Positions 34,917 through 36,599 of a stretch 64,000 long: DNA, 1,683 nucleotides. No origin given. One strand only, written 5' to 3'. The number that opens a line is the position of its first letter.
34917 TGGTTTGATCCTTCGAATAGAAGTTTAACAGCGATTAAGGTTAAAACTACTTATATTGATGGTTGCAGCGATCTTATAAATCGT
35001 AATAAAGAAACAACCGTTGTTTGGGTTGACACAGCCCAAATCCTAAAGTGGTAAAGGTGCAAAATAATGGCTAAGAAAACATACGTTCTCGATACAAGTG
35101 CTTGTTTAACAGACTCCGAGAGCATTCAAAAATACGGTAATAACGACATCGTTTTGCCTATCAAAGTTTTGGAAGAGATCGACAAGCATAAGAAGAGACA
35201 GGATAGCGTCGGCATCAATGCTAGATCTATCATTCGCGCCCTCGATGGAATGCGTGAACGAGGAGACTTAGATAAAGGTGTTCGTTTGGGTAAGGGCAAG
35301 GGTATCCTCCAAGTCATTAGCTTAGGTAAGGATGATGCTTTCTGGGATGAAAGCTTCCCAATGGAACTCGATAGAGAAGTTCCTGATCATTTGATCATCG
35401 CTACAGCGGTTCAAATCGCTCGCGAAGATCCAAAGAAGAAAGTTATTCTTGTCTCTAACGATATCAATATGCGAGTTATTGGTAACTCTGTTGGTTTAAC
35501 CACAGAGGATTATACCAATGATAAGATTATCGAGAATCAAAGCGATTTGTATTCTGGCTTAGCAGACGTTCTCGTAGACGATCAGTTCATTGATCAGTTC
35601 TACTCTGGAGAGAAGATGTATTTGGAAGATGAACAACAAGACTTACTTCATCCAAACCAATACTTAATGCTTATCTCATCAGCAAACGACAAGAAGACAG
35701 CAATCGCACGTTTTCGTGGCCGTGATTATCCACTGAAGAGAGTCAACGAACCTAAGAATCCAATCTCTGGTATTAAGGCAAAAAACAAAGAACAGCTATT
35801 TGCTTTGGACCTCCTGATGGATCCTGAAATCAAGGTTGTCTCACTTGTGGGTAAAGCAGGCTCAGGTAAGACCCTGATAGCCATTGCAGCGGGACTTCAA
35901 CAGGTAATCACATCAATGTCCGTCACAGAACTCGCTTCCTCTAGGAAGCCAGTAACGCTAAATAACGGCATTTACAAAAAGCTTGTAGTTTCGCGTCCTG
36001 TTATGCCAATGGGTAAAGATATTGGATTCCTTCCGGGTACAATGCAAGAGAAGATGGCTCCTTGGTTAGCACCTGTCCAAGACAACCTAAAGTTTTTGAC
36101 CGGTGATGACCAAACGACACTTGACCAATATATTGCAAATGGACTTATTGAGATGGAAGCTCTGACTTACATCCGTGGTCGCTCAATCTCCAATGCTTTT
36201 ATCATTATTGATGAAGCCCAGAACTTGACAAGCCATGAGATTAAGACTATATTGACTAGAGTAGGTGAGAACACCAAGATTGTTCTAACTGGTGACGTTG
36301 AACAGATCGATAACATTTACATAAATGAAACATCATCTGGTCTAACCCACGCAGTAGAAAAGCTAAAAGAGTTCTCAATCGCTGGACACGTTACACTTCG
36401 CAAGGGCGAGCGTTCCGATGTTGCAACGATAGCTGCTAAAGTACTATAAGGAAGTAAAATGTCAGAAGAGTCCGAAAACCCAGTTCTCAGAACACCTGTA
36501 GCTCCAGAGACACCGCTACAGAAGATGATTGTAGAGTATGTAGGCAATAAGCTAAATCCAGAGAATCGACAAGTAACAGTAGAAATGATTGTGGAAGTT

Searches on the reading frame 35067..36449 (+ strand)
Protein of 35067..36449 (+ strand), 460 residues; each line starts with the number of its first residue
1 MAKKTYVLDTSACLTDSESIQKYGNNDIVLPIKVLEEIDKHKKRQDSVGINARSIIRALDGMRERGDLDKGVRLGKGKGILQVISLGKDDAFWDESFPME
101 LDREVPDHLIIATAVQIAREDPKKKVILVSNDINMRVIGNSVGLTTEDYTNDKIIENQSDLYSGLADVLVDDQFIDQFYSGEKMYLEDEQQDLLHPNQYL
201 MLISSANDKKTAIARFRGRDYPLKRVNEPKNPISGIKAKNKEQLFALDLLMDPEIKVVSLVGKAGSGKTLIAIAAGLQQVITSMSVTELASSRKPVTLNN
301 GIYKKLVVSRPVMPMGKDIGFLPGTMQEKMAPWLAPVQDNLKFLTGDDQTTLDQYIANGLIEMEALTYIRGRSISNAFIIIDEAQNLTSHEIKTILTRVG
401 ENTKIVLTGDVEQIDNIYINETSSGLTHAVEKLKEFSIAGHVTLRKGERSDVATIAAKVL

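Call 14: search_protein_families(library=phrogs, proteins=[window:35067-36449:+], max_evalue=0.00001)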
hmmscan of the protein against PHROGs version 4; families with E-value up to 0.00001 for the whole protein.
window:35067-36449:+ (460 aa): 3 families
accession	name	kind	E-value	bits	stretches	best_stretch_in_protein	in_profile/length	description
phrog_2765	-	other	1.7e-109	367.6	1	3-458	2-441/443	PhoH-like phosphate starvation-inducible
phrog_170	-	other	8.1e-61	207.2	1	206-452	45-269/323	PhoH-like phosphate starvation-inducible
phrog_32482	-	other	3.2e-15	56.8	1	299-430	421-546/589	PhoH-like phosphate starvation-inducible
